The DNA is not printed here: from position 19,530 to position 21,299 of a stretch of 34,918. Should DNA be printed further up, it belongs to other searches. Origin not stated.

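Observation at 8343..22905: Uncharacterised NifB-dependent nitrogenase-like (NFL) reductase supercluster wired to an amino-acid importer, a GNAT, a MATE exporter and YezD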

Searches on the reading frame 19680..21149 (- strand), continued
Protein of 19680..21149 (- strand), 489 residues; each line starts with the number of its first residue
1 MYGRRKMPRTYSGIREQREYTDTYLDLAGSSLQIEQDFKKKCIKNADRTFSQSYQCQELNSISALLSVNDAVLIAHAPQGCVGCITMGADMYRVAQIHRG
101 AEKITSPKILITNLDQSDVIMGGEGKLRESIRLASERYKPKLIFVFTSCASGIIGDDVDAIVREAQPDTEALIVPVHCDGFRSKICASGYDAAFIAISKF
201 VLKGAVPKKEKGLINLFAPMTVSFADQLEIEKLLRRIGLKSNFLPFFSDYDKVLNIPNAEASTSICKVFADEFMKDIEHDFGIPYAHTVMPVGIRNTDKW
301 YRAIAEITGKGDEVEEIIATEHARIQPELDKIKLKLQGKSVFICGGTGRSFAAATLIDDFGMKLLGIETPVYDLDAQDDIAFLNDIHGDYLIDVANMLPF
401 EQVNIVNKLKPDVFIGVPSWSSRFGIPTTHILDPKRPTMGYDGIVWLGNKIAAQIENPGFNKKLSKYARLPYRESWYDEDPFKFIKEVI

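Call 40: get_annotated_region(hit=H2, flank=8000)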
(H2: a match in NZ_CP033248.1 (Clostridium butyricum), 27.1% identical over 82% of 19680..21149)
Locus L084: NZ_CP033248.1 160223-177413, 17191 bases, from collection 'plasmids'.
description: Clostridium butyricum strain CFSA3989 plasmid pCFSA3989, complete sequence
organism: Clostridium butyricum (NCBI taxid 1492)
taxonomy: Bacteria; Bacillota; Clostridia; Eubacteriales; Clostridiaceae; Clostridium; Clostridium butyricum
host: -; source: environment swab; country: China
typing (MOB-suite, as given by PLSDB): non-mobilizable
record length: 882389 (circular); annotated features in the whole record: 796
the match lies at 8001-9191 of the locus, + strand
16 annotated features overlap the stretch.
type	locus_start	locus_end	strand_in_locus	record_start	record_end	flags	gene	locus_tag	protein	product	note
CDS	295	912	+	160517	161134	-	-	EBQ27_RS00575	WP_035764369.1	Fe-only nitrogenase accessory AnfO family protein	-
CDS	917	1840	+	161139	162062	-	-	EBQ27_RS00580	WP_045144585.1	hypothetical protein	-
CDS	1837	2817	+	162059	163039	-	-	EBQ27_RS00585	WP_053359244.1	helix-turn-helix transcriptional regulator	-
CDS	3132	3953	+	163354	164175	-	nifH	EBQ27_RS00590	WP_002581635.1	nitrogenase iron protein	GO:0009399 - nitrogen fixation [Evidence IEA]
CDS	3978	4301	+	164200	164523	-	-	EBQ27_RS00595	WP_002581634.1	P-II family nitrogen regulator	-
CDS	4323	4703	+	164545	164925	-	-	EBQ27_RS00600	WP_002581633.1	P-II family nitrogen regulator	-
CDS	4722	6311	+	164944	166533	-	-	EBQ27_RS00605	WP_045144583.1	nitrogenase component I subunit alpha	-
CDS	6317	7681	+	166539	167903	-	-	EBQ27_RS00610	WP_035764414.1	nitrogenase component 1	-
CDS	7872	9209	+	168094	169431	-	nifE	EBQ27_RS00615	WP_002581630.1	nitrogenase iron-molybdenum cofactor biosynthesis protein NifE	GO:0009399 - nitrogen fixation [Evidence IEA]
CDS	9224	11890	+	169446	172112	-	nifB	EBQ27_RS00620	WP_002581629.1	nitrogenase cofactor biosynthesis protein NifB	GO:0009399 - nitrogen fixation [Evidence IEA]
CDS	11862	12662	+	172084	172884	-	-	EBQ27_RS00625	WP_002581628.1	peptidylprolyl isomerase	-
CDS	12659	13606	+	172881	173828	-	-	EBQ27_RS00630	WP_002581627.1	hypothetical protein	-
CDS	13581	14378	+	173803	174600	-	-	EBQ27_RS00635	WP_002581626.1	hypothetical protein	-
CDS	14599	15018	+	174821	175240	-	-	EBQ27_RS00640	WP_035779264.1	MarR family transcriptional regulator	GO:0006355 - regulation of DNA-templated transcription [Evidence IEA]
CDS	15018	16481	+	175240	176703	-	-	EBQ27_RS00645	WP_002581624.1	MFS transporter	-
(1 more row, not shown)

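Call 41: get_annotated_region(hit=H1, flank=9000)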
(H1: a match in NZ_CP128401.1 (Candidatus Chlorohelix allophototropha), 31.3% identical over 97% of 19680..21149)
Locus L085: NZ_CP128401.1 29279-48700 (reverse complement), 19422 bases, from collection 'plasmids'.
description: Candidatus Chlorohelix allophototropha isolate L227-S17 plasmid unnamed1, complete sequence
organism: Candidatus Chlorohelix allophototropha (NCBI taxid 3003348)
taxonomy: Bacteria; Chloroflexota; Chloroflexia; Candidatus Chloroheliales; Candidatus Chloroheliaceae; Candidatus Chlorohelix; Candidatus Chlorohelix allophototropha
host: -; source: Single colony of Candidatus Chlorohelix allophototropha from a non-axenic enrichment (subculture 19.9); ...; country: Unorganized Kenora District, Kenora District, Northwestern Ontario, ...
typing (MOB-suite, as given by PLSDB): non-mobilizable
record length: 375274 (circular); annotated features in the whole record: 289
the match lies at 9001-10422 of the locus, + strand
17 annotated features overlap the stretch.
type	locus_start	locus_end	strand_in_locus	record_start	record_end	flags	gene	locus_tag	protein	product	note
CDS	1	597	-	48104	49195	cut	-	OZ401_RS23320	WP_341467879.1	IS4 family transposase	-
CDS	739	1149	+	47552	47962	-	-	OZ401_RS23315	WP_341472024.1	NifB/NifX family molybdenum-iron cluster-binding protein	-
CDS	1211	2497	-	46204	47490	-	-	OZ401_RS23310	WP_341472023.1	O-acetylhomoserine aminocarboxypropyltransferase/cysteine synthase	-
CDS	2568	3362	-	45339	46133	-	-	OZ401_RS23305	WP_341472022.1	ABC transporter permease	-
CDS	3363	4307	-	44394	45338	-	-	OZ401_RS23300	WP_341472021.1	ABC transporter permease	GO:0055085 - transmembrane transport [Evidence IEA]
CDS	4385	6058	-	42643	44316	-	-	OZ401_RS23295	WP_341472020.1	ABC transporter substrate-binding protein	-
CDS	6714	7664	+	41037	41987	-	nifB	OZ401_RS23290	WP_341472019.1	nitrogenase cofactor biosynthesis protein NifB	GO:0009399 - nitrogen fixation [Evidence IEA]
CDS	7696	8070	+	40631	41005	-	-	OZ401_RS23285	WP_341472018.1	NifB/NifX family molybdenum-iron cluster-binding protein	-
CDS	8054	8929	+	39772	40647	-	nifH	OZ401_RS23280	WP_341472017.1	nitrogenase iron protein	GO:0009399 - nitrogen fixation [Evidence IEA]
CDS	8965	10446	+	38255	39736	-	-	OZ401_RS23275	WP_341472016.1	nitrogenase component 1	-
CDS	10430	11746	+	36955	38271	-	-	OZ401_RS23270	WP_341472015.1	nitrogenase component 1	-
CDS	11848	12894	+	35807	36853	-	-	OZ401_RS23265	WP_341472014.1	isopenicillin N synthase family oxygenase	-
CDS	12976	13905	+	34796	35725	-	-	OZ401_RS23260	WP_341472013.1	alpha/beta hydrolase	-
CDS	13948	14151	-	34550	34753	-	-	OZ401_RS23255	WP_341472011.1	hypothetical protein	-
CDS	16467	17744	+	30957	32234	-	-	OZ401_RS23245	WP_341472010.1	IS66 family transposase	-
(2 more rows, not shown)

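Call 53: search_protein_families(library=ncbifam, proteins=[L005:15020-16027:+, L005:20768-21235:+, L023:5775-6872:+, L002:8322-9116:+, L008:4629-5051:+, L010:764-1675:+, L011:7443-8642:+, L008:8023-8610:+, L009:190-1368:+, L017:9211-9699:+], max_evalue=0.00001)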
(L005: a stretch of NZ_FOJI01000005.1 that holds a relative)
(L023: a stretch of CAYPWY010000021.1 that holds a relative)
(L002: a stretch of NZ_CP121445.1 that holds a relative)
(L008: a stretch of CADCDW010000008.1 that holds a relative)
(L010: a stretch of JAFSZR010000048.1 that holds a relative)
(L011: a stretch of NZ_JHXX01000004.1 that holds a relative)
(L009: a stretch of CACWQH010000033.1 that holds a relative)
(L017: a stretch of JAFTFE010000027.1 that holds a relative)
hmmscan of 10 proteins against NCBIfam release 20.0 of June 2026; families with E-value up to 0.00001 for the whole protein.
L005:15020-16027:+ (335 aa): 37 families (the best 25 are shown)
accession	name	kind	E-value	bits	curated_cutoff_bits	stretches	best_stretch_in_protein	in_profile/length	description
TIGR01139.1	cysK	equivalog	5.2e-140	465.9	350.95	1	34-333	2-298/298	cysteine synthase A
TIGR01136.1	cysKM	subfamily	2.4e-134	447.4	344.15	1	34-333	2-299/299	cysteine synthase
NF007989.0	PRK10717.1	equivalog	2e-100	336.1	387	1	27-335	2-320/334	cysteine synthase A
TIGR01137.1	cysta_beta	equivalog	7.8e-98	328.1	510.25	1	32-331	4-309/457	cystathionine beta-synthase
TIGR01138.1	cysM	equivalog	7e-90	301.5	394.2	1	33-333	2-290/290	cysteine synthase B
NF008735.0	PRK11761.1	equivalog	8.6e-87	291.1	413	1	32-334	5-295/296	cysteine synthase CysM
TIGR03945.1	PLP_SbnA_fam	equivalog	4.9e-71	239.3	349.95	1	34-330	2-297/304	2,3-diaminopropionate biosynthesis protein SbnA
NF053679.1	CysteaSynCapA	equivalog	1.2e-70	238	600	1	28-330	5-317/329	cysteate synthase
NF052478.1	CystDsulMYC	equivalog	2.7e-23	82.9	600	1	54-330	35-323/354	L-cysteine desulfhydrase Cds1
NF005292.0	PRK06815.1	equivalog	1.6e-21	76.7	371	1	37-320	19-303/320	threonine/serine dehydratase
TIGR01127.1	ilvA_1Cterm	equivalog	2e-18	66.5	378.75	1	54-320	13-281/380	threonine ammonia-lyase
NF006094.0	PRK08246.1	subfamily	2.4e-18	66.6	331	1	33-259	17-227/310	serine/threonine dehydratase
NF045641.2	BHydaspDhtseBhcB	equivalog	2.3e-16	59.8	550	1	34-258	15-229/312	beta-hydroxyaspartate dehydratase BhcB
NF004996.0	PRK06381.1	equivalog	6.4e-16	58.3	266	1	36-305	12-278/319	threonine synthase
NF006674.0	PRK09224.1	subfamily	1.6e-15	56.8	577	1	24-248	10-225/508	threonine ammonia-lyase IlvA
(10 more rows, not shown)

L005:20768-21235:+ (155 aa): 2 families
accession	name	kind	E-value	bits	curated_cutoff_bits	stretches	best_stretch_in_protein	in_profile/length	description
TIGR02663.1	nifX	equivalog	7.7e-10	39.3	112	1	4-35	2-33/119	nitrogen fixation protein NifX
TIGR01290.1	nifB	equivalog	1.9e-09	36.8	343.65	0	79-139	376-438/441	nitrogenase cofactor biosynthesis protein NifB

L023:5775-6872:+ (365 aa): 3 families
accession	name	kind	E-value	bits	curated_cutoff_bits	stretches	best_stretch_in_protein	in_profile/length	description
TIGR01728.1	SsuA_fam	subfamily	7.7e-23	81.1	163.5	1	40-330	2-286/290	aliphatic sulfonate ABC transporter substrate-binding protein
NF040735.1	SBP_SaoX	equivalog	8.5e-19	67.8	300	1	36-329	2-288/330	ABC transporter substrate-binding subunit SaoX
TIGR01729.1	taurine_ABC_bnd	equivalog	3.1e-07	30.1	304.25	1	125-269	84-221/300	taurine ABC transporter substrate-binding protein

L002:8322-9116:+ (264 aa): 5 families
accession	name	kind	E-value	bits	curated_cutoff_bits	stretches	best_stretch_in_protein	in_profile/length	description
NF008470.0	PRK11365.1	equivalog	3.4e-57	193.8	347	1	12-263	2-254/263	aliphatic sulfonate ABC transporter permease SsuC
NF040733.1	ABC_perm_U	equivalog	2.1e-32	112.6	295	1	18-262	5-249/251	ABC transporter permease subunit SaoP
NF007545.0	PRK10160.1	equivalog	1.1e-23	84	342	1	15-262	20-271/275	taurine ABC transporter permease TauC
TIGR01183.1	ntrB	equivalog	2.6e-18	66.5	209.05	1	70-248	18-196/202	nitrate ABC transporter permease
TIGR03416.1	ABC_choXWV_perm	equivalog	3.1e-06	26.9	363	1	19-232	39-251/267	choline ABC transporter permease subunit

L008:4629-5051:+ (140 aa): 7 families
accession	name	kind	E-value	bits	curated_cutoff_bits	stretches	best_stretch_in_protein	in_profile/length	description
NF047409.1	Cys_reg_CymR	equivalog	2.7e-40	137.7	195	1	1-131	1-127/139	cysteine metabolism transcriptional regulator CymR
TIGR00738.1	rrf2_super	superfamily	2.6e-38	130.9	73.3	1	1-128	1-131/132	Rrf2 family transcriptional regulator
TIGR02010.1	IscR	equivalog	4.8e-32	110.6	207.55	1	1-129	1-131/135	Fe-S cluster assembly transcriptional regulator IscR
NF008110.0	PRK10857.1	equivalog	1.7e-25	89.7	275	1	1-129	1-131/164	Fe-S cluster assembly transcriptional regulator IscR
NF008886.0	PRK11920.1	equivalog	3.4e-15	56.1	193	1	1-129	1-132/153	iron-responsive transcriptional regulator RirA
TIGR02944.1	suf_reg_Xantho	equivalog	1.3e-13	51.4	110.65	1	21-127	21-130/130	SUF system Fe-S cluster assembly regulator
NF008240.0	PRK11014.1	equivalog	1.3e-10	41.5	182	1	3-131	3-131/141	nitric oxide-sensing transcriptional repressor NsrR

L010:764-1675:+ (303 aa): 44 families (the best 25 are shown)
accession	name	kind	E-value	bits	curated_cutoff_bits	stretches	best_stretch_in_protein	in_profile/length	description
NF047520.1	trans_act_CidR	equivalog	1.8e-22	79.9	415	1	1-292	1-286/292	cidABC operon transcriptional activator CidR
NF040786.1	LysR_Sec_metab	equivalog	5.2e-19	68.4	250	1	1-144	1-146/298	selenium metabolism-associated LysR family transcriptional regulator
NF045775.1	acetoin_reg_AlsR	exception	6.2e-19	68.6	430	1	1-213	1-205/290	acetoin biosynthesis transcriptional regulator AlsR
NF007385.0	PRK09906.1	equivalog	9.8e-18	64.3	356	1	1-201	1-192/296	DNA-binding transcriptional regulator HcaR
NF047354.1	trans_reg_GltC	equivalog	2e-17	63.7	300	1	1-287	1-278/290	glutamate biosynthesis transcriptional regulator GltC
NF053705.1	TransRegGltCGpos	equivalog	3.2e-17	62.7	350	1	1-297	1-292/300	glutamate biosynthesis transcriptional regulator GltC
TIGR03339.1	phn_lysR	subfamily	1.1e-16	60.9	341.1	1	5-206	1-191/279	aminoethylphosphonate catabolism associated LysR family transcriptional regulator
NF058504.1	TransRegCcpCBac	equivalog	8e-16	58.3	400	1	1-81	1-81/287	transcriptional regulator CcpC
NF009327.0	PRK12684.1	subfamily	1.6e-15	57.1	402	1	1-204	1-199/313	CysB family HTH-type transcriptional regulator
NF050018.1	StrsTransRegOxyRFcella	equivalog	1.7e-15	57.3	500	1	4-286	4-277/289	oxidative stress transcriptional regulator OxyR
TIGR02424.1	TF_pcaQ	equivalog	4.4e-15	55.4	303.8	1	7-201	9-197/300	pca operon transcription factor PcaQ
NF009326.0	PRK12681.1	equivalog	6.7e-15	55.4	436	1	1-205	1-200/324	HTH-type transcriptional regulator CysB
NF007439.0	PRK09986.1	equivalog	4.7e-13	49.2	290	1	3-246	9-248/296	LysR family transcriptional regulator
NF047711.1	PutUtilRegPtrR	equivalog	1.5e-12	47.2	400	1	1-105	1-104/283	putrescine utilization regulator PtrR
NF008416.0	PRK11242.1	equivalog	2e-12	47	277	1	1-76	1-76/300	transcriptional regulator CynR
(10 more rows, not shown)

L011:7443-8642:+ (399 aa): 48 families (the best 25 are shown)
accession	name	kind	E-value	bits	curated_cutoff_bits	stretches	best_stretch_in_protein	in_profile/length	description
NF005810.0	PRK07671.1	equivalog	8.9e-129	429.8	594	1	29-386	16-374/377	bifunctional cystathionine gamma-lyase/homocysteine desulfhydrase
NF006095.0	PRK08247.1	equivalog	3.8e-126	420.8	585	1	15-391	5-366/369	methionine biosynthesis PLP-dependent protein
NF005976.0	PRK08064.1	equivalog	7.1e-126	420.3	627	1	13-392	4-384/390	cystathionine beta-lyase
NF004821.0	PRK06176.1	equivalog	3.3e-123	411.3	642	1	30-389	17-377/380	cystathionine gamma-synthase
NF005871.0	PRK07811.1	equivalog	5.2e-122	407.2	513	1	17-389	14-387/389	cystathionine gamma-synthase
TIGR01329.1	cysta_beta_ly_E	equivalog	1.3e-113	379.6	487.5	1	18-388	3-378/383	cystathionine beta-lyase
TIGR02080.1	O_succ_thio_ly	equivalog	6e-113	377.4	504.55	1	29-389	17-380/382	cystathionine gamma-synthase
TIGR01328.1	met_gam_lyase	equivalog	3e-108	362.2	549.7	1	17-386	5-386/391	methionine gamma-lyase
NF005577.0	PRK07269.1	equivalog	2.8e-105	352.5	620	1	25-386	16-360/364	cystathionine gamma-synthase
NF005263.0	PRK06767.1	equivalog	7.4e-101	338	617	1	29-386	19-381/392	methionine gamma-lyase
NF043007.1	CysBLyMetC_Staph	equivalog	3e-100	335.8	700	1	24-390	12-374/378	cystathionine beta-lyase MetC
NF006347.0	PRK08574.1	equivalog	4e-99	332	477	1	25-386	11-380/385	cystathionine gamma-synthase family protein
NF004876.0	PRK06234.1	subfamily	9.1e-99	331.2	666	1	29-387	22-394/400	methionine gamma-lyase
NF006003.0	PRK08133.1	equivalog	7.6e-97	324.5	522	1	35-387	38-393/396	O-succinylhomoserine sulfhydrylase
NF005961.0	PRK08045.1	equivalog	3.6e-96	322.1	690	1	29-393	18-385/386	cystathionine gamma-synthase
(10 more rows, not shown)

L008:8023-8610:+ (195 aa): 1 family
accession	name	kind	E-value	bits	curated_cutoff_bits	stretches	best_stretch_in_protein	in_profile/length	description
TIGR00277.1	HDIG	domain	6.9e-06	25.9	27.6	0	24-92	6-81/84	HDIG domain-containing metalloprotein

L009:190-1368:+ (392 aa): 58 families (the best 25 are shown)
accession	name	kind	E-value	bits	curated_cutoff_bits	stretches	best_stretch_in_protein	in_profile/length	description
TIGR04350.1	C_S_lyase_PatB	subfamily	1.8e-132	441.9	340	1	8-392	1-383/384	PatB family C-S lyase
NF004975.0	PRK06348.1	equivalog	2.4e-37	128.9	549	1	15-391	12-382/384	pyridoxal phosphate-dependent aminotransferase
NF041364.1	GntC_guanitoxin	equivalog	1.5e-35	122.8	415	1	82-390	52-355/356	guanitoxin biosynthesis PLP-dependent (S)-gamma-hydroxy-L-arginine cyclodehydratase GntC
NF005816.0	PRK07682.1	equivalog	8.2e-33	113.6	620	1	28-392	25-383/390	aminotransferase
NF004770.0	PRK06108.1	subfamily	3.6e-32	111.6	422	1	23-392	27-392/396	pyridoxal phosphate-dependent aminotransferase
NF006229.0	PRK08361.1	equivalog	1e-30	107.1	624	1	29-391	30-387/391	aspartate aminotransferase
NF005855.0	PRK07777.1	equivalog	8.7e-28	97.7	553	1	85-337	85-329/391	pyridoxal phosphate-dependent aminotransferase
TIGR03540.1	DapC_direct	equivalog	9.2e-28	97.2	593.25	1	25-390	22-382/383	LL-diaminopimelate aminotransferase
NF005744.0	PRK07568.1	subfamily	5.9e-27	94.5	389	1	37-330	35-322/398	pyridoxal phosphate-dependent aminotransferase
TIGR01265.1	tyr_nico_aTase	subfamily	1.3e-26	93.5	292.45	1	73-390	79-397/403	tyrosine/nicotianamine family aminotransferase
NF006756.0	PRK09276.1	subfamily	1.5e-26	93.2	507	1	26-390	25-384/387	LL-diaminopimelate aminotransferase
TIGR01264.1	tyr_amTase_E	equivalog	1e-25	90.4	474.25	1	74-390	80-397/403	tyrosine transaminase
NF041091.1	asp_aminotase_Arch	equivalog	1.1e-25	90.2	550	1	21-390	16-373/376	aspartate aminotransferase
NF005817.0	PRK07683.1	equivalog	5.3e-25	87.9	575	1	24-391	20-380/387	aminotransferase A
NF006569.0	PRK09082.1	subfamily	2.9e-24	85.9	420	1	43-335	41-327/386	methionine aminotransferase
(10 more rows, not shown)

L017:9211-9699:+ (162 aa): 1 family
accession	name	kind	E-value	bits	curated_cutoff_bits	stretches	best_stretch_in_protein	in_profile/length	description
TIGR01575.1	rimI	equivalog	9.1e-08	32.3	86.4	0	89-145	58-117/132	ribosomal protein S18-alanine N-acetyltransferase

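Call 54: search_protein_representatives(protein=window:19680-21149:-)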
Query: 489 residues. Proteins with E-value up to 0.001 (for the whole library): 1585; up to 1e-10: 649; up to 1e-30: 136. The best 150 are listed.
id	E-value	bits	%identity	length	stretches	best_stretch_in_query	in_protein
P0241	7.3e-161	552.5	50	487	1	35-486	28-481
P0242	1.2e-109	383.5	40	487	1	36-485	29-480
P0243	1.5e-105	370.0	38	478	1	21-485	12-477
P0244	1.7e-105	369.9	57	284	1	10-290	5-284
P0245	9.0e-104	364.2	37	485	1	15-487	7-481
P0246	4.3e-88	312.5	36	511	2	212-485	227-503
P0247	4.9e-87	309.0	35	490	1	14-485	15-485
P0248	7.0e-82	292.0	47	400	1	27-294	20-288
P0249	4.0e-80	286.2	35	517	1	31-482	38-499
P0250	4.2e-80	286.2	41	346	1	161-487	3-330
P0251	5.9e-80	285.7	32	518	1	35-485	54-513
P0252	2.4e-79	283.7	36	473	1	47-486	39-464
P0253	3.4e-77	276.6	35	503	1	38-488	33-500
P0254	3.7e-76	273.1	35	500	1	28-486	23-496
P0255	3.9e-76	273.1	33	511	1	29-480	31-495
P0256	1.6e-71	257.8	34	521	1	28-483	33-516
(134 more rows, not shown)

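Call 58: list_cluster_members(proteins=[P0241, P0242, P0243, P0245, P0247, P0249, P0251, P0252, P0255, P0256])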
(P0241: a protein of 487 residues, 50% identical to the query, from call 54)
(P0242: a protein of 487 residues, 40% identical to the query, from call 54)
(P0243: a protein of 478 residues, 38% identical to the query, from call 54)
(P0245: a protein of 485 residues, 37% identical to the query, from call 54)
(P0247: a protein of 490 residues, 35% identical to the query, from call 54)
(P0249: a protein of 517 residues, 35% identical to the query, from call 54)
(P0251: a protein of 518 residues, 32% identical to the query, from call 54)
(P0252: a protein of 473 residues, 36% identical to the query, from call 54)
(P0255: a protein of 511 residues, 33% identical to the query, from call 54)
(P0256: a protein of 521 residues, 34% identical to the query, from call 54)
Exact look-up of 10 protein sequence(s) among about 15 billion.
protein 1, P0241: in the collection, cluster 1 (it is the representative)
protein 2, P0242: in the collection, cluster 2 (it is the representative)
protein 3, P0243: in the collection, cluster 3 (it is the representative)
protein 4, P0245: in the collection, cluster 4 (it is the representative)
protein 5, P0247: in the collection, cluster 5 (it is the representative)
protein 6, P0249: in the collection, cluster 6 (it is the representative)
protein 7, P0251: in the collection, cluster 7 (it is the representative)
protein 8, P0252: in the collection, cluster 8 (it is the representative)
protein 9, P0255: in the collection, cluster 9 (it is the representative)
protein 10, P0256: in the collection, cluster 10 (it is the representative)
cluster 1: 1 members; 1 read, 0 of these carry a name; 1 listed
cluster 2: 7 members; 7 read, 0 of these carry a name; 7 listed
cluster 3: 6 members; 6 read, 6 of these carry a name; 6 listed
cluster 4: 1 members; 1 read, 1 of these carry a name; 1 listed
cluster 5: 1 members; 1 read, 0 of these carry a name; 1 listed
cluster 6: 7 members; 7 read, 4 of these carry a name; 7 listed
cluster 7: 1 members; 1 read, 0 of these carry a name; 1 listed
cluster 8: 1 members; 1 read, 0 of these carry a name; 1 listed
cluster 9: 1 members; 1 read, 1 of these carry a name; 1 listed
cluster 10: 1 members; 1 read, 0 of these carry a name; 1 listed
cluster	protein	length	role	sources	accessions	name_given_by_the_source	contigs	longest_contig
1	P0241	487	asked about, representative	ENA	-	-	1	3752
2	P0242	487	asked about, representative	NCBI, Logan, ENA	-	-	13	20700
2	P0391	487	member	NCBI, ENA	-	-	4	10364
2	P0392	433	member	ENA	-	-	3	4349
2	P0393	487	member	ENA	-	-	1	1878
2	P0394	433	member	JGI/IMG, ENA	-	-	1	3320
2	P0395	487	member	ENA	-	-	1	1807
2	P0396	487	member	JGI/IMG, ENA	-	-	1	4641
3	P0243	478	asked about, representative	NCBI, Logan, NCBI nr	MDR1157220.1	MAG: hypothetical protein LBK75_02790 [Oscillospiraceae bacterium] | hypothetical protein [Oscillospiraceae bacterium]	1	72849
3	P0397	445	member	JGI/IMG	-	nitrogenase molybdenum-iron protein alpha chain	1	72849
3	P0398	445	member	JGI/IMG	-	nitrogenase molybdenum-iron protein alpha chain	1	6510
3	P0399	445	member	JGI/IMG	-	nitrogenase molybdenum-iron protein alpha chain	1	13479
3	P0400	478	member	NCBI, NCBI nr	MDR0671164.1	MAG: hypothetical protein LBF64_02520 [Oscillospiraceae bacterium] | hypothetical protein [Oscillospiraceae bacterium]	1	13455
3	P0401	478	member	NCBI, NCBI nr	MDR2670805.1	MAG: hypothetical protein LBC26_03665 [Oscillospiraceae bacterium] | hypothetical protein [Oscillospiraceae bacterium]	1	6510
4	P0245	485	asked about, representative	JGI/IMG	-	nitrogenase molybdenum-iron protein alpha chain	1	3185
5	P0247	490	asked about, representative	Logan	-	-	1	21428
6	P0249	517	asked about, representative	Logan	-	-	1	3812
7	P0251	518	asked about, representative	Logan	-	-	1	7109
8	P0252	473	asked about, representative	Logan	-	-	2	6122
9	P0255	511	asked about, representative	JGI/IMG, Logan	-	nitrogenase molybdenum-iron protein alpha chain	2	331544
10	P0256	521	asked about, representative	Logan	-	-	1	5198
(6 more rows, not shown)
